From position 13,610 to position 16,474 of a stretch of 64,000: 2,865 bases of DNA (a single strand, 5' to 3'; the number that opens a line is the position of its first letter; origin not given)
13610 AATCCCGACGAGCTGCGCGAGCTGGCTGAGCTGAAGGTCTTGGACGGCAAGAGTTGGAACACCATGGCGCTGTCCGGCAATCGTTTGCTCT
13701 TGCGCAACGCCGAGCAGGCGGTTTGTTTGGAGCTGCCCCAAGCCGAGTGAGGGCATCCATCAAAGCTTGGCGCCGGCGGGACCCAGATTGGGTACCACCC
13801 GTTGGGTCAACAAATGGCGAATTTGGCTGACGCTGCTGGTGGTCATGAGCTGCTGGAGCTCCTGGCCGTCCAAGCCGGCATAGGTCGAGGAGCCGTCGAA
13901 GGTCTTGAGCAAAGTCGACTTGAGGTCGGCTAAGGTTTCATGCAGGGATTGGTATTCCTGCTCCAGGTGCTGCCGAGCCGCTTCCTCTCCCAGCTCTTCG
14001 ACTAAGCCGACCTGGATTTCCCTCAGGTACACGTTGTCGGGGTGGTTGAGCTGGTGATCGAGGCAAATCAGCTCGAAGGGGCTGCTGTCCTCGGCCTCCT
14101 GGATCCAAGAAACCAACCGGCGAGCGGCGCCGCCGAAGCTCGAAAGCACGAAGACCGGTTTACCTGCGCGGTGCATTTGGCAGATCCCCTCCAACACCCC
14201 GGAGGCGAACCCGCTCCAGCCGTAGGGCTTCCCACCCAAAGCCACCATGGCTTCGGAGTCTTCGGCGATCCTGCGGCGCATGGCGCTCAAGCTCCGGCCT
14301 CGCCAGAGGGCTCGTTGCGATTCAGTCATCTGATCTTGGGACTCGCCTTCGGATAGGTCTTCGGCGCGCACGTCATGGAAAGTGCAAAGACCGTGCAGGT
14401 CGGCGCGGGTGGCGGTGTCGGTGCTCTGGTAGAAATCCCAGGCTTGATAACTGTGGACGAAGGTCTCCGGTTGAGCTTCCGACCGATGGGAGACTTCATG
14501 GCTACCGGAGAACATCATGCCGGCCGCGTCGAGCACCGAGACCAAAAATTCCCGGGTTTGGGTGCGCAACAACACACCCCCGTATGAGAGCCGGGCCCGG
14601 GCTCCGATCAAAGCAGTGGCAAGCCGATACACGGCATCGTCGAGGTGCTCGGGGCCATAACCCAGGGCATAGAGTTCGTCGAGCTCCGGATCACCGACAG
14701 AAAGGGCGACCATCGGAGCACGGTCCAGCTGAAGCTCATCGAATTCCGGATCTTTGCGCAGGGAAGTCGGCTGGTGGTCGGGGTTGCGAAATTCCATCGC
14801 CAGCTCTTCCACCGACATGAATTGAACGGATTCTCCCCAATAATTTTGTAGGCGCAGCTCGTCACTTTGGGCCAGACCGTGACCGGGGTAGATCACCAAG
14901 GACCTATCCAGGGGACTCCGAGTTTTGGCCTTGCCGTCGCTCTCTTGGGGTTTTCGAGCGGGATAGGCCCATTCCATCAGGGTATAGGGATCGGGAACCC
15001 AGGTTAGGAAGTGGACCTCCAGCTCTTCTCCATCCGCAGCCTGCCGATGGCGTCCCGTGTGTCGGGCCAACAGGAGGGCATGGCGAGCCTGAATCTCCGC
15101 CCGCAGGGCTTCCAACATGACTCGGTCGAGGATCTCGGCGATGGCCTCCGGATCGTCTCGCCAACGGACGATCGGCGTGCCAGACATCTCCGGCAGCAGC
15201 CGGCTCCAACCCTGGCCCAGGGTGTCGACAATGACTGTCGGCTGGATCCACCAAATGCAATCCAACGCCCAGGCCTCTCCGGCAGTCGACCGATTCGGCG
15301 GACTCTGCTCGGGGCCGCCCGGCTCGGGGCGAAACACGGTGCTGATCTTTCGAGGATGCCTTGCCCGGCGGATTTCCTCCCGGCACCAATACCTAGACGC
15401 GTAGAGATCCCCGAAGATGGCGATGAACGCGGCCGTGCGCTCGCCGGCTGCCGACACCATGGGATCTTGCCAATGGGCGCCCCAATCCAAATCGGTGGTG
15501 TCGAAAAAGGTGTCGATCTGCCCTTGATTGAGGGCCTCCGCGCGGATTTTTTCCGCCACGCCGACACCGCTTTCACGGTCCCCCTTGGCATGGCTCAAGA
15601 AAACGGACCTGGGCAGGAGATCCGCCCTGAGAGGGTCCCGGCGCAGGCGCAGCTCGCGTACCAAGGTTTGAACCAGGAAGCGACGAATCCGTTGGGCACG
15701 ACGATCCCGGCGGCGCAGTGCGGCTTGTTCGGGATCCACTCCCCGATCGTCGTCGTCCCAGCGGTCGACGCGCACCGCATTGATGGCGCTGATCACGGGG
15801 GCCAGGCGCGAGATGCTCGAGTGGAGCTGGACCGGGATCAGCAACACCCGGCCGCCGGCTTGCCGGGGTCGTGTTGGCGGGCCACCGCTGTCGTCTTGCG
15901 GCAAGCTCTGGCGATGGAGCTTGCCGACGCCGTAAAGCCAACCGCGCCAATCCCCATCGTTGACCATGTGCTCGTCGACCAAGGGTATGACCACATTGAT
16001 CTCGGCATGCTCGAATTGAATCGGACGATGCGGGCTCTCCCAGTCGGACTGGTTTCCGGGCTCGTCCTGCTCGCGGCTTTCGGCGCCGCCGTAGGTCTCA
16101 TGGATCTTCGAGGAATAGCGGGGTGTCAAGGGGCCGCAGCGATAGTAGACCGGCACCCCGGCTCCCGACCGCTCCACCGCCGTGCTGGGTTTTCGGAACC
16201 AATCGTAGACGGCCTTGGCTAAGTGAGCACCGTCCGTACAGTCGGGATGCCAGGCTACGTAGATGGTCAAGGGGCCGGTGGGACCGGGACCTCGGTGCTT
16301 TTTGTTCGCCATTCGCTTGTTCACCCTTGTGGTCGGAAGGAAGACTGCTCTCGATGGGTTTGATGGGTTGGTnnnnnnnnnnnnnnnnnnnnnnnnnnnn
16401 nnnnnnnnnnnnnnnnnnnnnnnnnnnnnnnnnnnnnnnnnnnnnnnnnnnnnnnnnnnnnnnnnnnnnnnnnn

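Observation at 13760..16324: Stand-alone tandem TIR-domain protein with a large uncharacterised C-terminal module: candidate single-gene NAD-targeting defence or signalling system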

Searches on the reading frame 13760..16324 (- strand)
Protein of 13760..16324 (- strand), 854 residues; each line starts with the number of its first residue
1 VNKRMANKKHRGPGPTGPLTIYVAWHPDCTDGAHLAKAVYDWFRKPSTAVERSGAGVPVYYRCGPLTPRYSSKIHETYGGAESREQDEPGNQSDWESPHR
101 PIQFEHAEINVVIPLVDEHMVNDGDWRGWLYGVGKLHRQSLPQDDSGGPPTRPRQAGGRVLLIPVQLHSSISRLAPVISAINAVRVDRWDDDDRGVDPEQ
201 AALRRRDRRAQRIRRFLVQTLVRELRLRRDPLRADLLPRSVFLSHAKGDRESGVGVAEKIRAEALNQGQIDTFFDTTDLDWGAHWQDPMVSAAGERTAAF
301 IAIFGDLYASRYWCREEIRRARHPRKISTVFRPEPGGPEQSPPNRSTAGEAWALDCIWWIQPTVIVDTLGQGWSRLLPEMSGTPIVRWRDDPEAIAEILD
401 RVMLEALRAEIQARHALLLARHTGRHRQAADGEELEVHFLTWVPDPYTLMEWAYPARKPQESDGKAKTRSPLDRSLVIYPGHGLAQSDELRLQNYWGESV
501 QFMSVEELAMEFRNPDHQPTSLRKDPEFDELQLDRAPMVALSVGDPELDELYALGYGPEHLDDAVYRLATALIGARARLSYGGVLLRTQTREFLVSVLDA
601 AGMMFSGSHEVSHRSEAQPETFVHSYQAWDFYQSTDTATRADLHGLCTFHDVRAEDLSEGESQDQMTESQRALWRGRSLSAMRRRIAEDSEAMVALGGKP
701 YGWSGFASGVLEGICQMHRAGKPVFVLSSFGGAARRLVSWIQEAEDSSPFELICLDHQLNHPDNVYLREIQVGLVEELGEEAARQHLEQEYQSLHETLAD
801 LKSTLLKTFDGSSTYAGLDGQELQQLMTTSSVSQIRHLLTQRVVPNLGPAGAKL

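Call 3: search_protein_families(library=pfam, proteins=[window:13760-16324:-], max_evalue=1)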
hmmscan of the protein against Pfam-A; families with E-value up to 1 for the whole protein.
window:13760-16324:- (854 aa): 3 families
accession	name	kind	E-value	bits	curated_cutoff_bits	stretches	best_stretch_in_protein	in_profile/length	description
PF18163.6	LD_cluster2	-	7.2e-28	98.3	25.3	1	538-746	6-206/264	SLOG cluster2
PF13676.11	TIR_2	-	8.1e-09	36.4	28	1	241-328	1-87/122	TIR domain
PF01582.25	TIR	-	0.01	16.1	21.3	1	263-323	23-82/179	TIR domain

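Call 4: search_protein_families(library=padloc, proteins=[window:13760-16324:-], max_evalue=1)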
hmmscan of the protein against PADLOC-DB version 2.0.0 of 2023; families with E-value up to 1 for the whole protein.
window:13760-16324:- (854 aa): 2 families
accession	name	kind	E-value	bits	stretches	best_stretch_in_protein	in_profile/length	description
PDLC05062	PDC-S66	-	0.0024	15.4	1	241-288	151-194/282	-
PDLC00434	ThsB1|ThsB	-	0.033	11.3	1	239-323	139-218/396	TIR-like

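Call 5: search_protein_families(library=ncbifam, proteins=[window:13760-16324:-], max_evalue=1)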
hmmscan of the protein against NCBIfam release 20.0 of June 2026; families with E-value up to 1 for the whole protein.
window:13760-16324:- (854 aa): 2 families
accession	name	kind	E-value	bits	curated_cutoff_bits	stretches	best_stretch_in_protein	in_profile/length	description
NF042941.1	Retron_TIR_antiphage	equivalog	7.7e-07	28.3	600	1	240-321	341-417/464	TIR domain-containing anti-phage reverse transcriptase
NF058526.1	Thoeris_type3_ThcB4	equivalog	0.00041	19.3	220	1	239-323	128-207/375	Thoeris type III anti-phage system protein ThcB4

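Call 7: find_homologous_proteins(query=window:13760-16324:-, max_evalue=0.001)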
Query window:13760-16324:- (854 aa): 17 proteins with E <= 0.001 among 8000 candidates.
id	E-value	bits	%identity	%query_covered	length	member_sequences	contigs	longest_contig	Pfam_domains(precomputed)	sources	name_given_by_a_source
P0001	0.0e+0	1963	100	100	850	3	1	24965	PF18163.7,PF13676.12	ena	-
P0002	0.0e+0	1349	73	98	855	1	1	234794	PF18163.7,PF13676.12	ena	-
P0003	0.0e+0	1331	73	98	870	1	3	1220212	PF18163.7,PF13676.12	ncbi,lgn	-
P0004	5.2e-279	946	55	98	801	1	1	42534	PF18163.7,PF13676.12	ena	-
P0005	2.2e-208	713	51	59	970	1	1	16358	PF18163.7,PF13676.12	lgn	-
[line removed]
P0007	2.9e-200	686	50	58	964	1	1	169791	PF18163.7,PF13676.12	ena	-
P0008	1.1e-160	555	40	97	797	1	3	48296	PF18163.7,PF13676.12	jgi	-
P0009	1.3e-90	323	32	96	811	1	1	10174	PF18163.7,PF13676.12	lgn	-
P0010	2.6e-85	306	34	83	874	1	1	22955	PF18163.7,PF13676.12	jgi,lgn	jgi:hypothetical protein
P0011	2.1e-84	303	30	97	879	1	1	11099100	PF18163.7,PF13676.12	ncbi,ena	-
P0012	1.8e-69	253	32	81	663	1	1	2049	PF18163.7,PF13676.12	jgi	jgi:hypothetical protein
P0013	4.4e-50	189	28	87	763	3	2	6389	PF18163.7,PF13676.12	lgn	-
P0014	1.7e-43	167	26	88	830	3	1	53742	PF18163.7,PF13676.12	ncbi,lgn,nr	ncbi:MAG TPA: hypothetical protein DDY91_05380 [Planctomycetaceae bacterium]|nr:hypothetical protein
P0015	1.2e-40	158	28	65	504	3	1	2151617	PF13676.12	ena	-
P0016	6.5e-21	93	23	85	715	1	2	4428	PF18163.7,PF13676.12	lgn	-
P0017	5.7e-16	76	23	96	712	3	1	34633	PF18163.7,PF13676.12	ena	-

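Call 11: find_encoding_contigs(protein=P0003, flank=10000, max_places=3)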
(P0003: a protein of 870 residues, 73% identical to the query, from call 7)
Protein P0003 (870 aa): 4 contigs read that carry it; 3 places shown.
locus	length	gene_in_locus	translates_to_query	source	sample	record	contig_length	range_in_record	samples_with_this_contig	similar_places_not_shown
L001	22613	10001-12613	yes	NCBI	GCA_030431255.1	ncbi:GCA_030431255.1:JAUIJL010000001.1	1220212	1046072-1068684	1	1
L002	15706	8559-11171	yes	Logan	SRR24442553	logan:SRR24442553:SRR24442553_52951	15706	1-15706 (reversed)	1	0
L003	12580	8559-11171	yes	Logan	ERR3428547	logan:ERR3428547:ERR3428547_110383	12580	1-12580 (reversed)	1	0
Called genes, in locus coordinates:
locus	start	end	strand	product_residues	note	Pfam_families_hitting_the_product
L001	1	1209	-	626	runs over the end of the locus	PF01627:Hpt, PF02518:HATPase_c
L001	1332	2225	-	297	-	PF00378:ECH_1, PF16113:ECH_2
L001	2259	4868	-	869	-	PF20706:GT4-conflict (weak), PF00534:Glycos_transf_1, PF13692:Glyco_trans_1_4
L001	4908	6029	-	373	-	PF00534:Glycos_transf_1, PF20706:GT4-conflict, PF13692:Glyco_trans_1_4, PF13524:Glyco_trans_1_2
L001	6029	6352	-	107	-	-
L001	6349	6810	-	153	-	PF12850:Metallophos_2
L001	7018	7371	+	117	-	PF01740:STAS, PF13466:STAS_2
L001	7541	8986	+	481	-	PF01565:FAD_binding_4, PF09265:Cytokin-bind, PF02913:FAD-oxidase_C (weak)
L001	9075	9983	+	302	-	PF00188:CAP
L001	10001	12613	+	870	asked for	PF13676:TIR_2, PF18163:LD_cluster2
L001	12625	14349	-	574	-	PF25293:Beta-prop_EMC1_N (faint), PF13360:PQQ_2, PF01011:PQQ (weak)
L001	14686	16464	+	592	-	PF13188:PAS_8 (faint), PF02518:HATPase_c, PF00072:Response_reg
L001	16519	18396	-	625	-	PF21088:MS_channel_1st, PF00924:MS_channel_2nd, PF21082:MS_channel_3rd (weak)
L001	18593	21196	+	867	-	PF17148:DUF5117, PF16313:DUF4953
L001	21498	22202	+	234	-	PF05096:Glu_cyclase_2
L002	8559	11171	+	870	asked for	PF13676:TIR_2, PF18163:LD_cluster2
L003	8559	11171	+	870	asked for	PF13676:TIR_2, PF18163:LD_cluster2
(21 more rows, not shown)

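Call 12: find_encoding_contigs(protein=P0011, flank=8000, max_places=2)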
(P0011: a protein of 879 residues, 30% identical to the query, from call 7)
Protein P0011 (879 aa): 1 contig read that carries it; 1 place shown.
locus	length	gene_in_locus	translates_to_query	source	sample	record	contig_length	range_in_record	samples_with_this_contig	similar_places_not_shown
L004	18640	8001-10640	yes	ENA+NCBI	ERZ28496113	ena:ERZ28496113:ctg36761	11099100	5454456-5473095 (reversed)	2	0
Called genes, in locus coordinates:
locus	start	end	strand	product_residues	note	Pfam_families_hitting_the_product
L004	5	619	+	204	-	-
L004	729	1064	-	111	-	-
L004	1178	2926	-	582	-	-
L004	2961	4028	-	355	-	PF08331:QueG_DUF1730, PF12838:Fer4_7 (weak), PF13484:Fer4_16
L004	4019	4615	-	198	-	PF00293:NUDIX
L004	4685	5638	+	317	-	-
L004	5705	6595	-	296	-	PF01738:DLH, PF12740:PETase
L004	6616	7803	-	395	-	PF00149:Metallophos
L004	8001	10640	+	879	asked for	PF13676:TIR_2, PF18163:LD_cluster2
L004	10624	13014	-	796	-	PF00069:Pkinase, PF07714:PK_Tyr_Ser-Thr, PF01636:APH (faint), PF06293:Kdo (faint), PF13374:TPR_10 (faint), PF17874:TPR_MalT (faint), PF13424:TPR_12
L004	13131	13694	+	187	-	PF07638:Sigma70_ECF (weak), PF04542:Sigma70_r2, PF08281:Sigma70_r4_2, PF04545:Sigma70_r4 (weak)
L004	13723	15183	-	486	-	PF02934:GatB_N, PF02637:GatB_Yqey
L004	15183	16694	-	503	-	PF01425:Amidase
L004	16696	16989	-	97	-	PF02686:GatC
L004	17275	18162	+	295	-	-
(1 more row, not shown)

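Call 13: find_encoding_contigs(protein=P0006, flank=8000, max_places=2)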
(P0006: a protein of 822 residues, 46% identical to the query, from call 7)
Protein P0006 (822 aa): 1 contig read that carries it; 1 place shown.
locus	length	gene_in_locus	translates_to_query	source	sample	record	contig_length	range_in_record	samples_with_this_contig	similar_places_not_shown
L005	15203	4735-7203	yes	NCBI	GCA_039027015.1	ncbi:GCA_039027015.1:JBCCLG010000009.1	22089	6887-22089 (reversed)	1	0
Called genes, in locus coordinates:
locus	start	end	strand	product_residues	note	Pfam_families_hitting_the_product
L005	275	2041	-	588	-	PF08447:PAS_3, PF13426:PAS_9 (weak), PF00512:HisKA, PF02518:HATPase_c, PF00072:Response_reg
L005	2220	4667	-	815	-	PF00580:UvrD-helicase, PF13245:AAA_19, PF13604:AAA_30 (faint), PF01443:Viral_helicase1 (faint), PF13361:UvrD_C, PF13538:UvrD_C_2, PF21196:PcrA_UvrD_tudor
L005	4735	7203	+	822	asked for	PF13676:TIR_2 (weak), PF18163:LD_cluster2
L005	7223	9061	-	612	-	PF13522:GATase_6, PF13537:GATase_7, PF01380:SIS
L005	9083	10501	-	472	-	PF00483:NTP_transferase, PF01128:IspD (weak), PF12804:NTP_transf_3, PF25084:LbH_EIF2B (faint), PF25087:GMPPB_C, PF00132:Hexapep (weak)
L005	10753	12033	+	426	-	PF00999:Na_H_Exchanger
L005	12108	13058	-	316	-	PF04018:VCA0040-like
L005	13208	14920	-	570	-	PF00082:Peptidase_S8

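Call 14: find_encoding_contigs(protein=P0014, flank=8000, max_places=2)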
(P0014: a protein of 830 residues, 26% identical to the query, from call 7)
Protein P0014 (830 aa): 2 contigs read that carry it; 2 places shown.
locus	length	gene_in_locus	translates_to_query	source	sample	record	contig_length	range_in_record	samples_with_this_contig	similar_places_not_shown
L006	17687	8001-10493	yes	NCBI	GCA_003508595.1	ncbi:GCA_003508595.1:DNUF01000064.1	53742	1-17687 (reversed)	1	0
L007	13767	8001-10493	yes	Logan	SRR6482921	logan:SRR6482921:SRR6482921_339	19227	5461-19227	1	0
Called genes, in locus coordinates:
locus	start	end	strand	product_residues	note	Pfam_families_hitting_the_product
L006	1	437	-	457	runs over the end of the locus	PF03929:PepSY_TM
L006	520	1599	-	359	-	PF07963:N_methyl (weak), PF07596:SBP_bac_10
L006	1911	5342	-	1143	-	PF00069:Pkinase, PF07714:PK_Tyr_Ser-Thr, PF23414:Beta-prop_EML_2 (faint), PF24807:WD40_CDC20-Fz (faint), PF24814:WD40_Prp19 (faint), PF25174:Beta-prop_THOC3 (faint), PF00400:WD40 (faint), PF13360:PQQ_2 (weak), +7 more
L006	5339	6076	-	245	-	PF07638:Sigma70_ECF, PF04542:Sigma70_r2 (weak), PF04545:Sigma70_r4, PF08281:Sigma70_r4_2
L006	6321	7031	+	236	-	PF00733:Asn_synthase, PF06508:QueC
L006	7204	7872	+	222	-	PF04055:Radical_SAM (faint)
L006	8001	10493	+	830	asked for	PF13676:TIR_2, PF18163:LD_cluster2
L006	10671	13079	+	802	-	PF13676:TIR_2, PF18163:LD_cluster2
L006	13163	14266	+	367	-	PF01966:HD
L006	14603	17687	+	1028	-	PF13676:TIR_2, PF12770:CHAT, PF13191:AAA_16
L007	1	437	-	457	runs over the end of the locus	PF03929:PepSY_TM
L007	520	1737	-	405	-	PF07963:N_methyl, PF07596:SBP_bac_10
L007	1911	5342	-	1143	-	PF00069:Pkinase, PF07714:PK_Tyr_Ser-Thr, PF23414:Beta-prop_EML_2 (faint), PF24807:WD40_CDC20-Fz (faint), PF24814:WD40_Prp19 (faint), PF25174:Beta-prop_THOC3 (faint), PF00400:WD40 (faint), PF13360:PQQ_2 (weak), +7 more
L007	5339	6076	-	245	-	PF07638:Sigma70_ECF, PF04542:Sigma70_r2 (weak), PF04545:Sigma70_r4, PF08281:Sigma70_r4_2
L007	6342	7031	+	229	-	PF00733:Asn_synthase (weak), PF06508:QueC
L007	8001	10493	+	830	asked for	PF13676:TIR_2, PF18163:LD_cluster2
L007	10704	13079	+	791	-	PF13676:TIR_2, PF18163:LD_cluster2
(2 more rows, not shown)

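Call 15: find_encoding_contigs(protein=P0008, flank=8000, max_places=2)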
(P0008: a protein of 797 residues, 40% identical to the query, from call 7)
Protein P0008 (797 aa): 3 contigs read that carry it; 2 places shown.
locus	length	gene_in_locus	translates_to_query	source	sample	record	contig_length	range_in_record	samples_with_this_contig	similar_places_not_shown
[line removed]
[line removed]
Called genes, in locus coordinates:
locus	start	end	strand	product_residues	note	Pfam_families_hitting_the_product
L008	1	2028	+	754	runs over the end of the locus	PF07969:Amidohydro_3, PF01979:Amidohydro_1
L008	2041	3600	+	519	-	PF03009:GDPD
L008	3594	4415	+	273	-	-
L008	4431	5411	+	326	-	-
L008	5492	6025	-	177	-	-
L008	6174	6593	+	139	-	PF20586:DUF6788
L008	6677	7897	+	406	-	PF06782:UPF0236 (faint)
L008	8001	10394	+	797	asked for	PF13676:TIR_2, PF18163:LD_cluster2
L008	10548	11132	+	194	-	PF01582:TIR, PF13676:TIR_2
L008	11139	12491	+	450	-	PF01656:CbiA (weak), PF13614:AAA_31 (weak), PF13676:TIR_2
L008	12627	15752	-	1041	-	PF01582:TIR, PF13676:TIR_2, PF24814:WD40_Prp19, PF25174:Beta-prop_THOC3, PF23381:Beta-prop_IFT122_1st, PF25175:Beta-prop_WDR5, PF24814:WD40_Prp19, PF25173:Beta-prop_WDR3_1st, +26 more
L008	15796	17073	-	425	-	PF00753:Lactamase_B (weak)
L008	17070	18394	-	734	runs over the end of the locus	PF00082:Peptidase_S8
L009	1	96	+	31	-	?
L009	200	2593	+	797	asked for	PF13676:TIR_2, PF18163:LD_cluster2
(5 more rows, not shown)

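Call 19: search_solved_structures(query=A1, max_evalue=1, show_alignments=3)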
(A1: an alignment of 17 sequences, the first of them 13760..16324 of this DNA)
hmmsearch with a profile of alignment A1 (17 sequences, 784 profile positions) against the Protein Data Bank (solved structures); distinct sequences matched with E-value up to 1: 12.
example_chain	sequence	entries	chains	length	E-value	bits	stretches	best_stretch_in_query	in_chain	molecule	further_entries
3h16_A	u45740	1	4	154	0.00018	23.3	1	197-284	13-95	TIR protein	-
4lzp_B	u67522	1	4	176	0.0063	18.1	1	168-284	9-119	Putative uncharacterized protein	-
7jlv_A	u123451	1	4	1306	0.014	17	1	232-284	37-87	Disease resistance protein Roq1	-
7jlu_A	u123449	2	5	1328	0.014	17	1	232-284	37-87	Disease resistance protein Roq1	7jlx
7uxr_A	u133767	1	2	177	0.021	16.4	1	206-283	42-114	TIR domain protein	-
7uwg_A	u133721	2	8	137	0.024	16.2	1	206-272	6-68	Molecular chaperone Tir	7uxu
3jrn_A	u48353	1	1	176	0.04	15.5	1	235-284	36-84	AT1G72930 protein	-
8g83_A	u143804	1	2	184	0.043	15.4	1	206-272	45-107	NAD(+) hydrolase AbTIR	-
3lfu_A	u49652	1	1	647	0.085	14.4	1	170-235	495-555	DNA helicase II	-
2is1_A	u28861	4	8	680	0.09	14.3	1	170-235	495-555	DNA helicase II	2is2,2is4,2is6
9mud_K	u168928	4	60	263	0.094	14.3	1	207-287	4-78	Cat1 (CRISPR associated TIR 1) pentagonal filament | Cat1 (CRISPR associated TIR 1) pentagonal filament assembly | Cat1 (CRISPR-associated TIR 1)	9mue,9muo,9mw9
4c7m_A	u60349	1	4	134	0.12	14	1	207-284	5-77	Toll/interleukin-1 receptor domain-containing protein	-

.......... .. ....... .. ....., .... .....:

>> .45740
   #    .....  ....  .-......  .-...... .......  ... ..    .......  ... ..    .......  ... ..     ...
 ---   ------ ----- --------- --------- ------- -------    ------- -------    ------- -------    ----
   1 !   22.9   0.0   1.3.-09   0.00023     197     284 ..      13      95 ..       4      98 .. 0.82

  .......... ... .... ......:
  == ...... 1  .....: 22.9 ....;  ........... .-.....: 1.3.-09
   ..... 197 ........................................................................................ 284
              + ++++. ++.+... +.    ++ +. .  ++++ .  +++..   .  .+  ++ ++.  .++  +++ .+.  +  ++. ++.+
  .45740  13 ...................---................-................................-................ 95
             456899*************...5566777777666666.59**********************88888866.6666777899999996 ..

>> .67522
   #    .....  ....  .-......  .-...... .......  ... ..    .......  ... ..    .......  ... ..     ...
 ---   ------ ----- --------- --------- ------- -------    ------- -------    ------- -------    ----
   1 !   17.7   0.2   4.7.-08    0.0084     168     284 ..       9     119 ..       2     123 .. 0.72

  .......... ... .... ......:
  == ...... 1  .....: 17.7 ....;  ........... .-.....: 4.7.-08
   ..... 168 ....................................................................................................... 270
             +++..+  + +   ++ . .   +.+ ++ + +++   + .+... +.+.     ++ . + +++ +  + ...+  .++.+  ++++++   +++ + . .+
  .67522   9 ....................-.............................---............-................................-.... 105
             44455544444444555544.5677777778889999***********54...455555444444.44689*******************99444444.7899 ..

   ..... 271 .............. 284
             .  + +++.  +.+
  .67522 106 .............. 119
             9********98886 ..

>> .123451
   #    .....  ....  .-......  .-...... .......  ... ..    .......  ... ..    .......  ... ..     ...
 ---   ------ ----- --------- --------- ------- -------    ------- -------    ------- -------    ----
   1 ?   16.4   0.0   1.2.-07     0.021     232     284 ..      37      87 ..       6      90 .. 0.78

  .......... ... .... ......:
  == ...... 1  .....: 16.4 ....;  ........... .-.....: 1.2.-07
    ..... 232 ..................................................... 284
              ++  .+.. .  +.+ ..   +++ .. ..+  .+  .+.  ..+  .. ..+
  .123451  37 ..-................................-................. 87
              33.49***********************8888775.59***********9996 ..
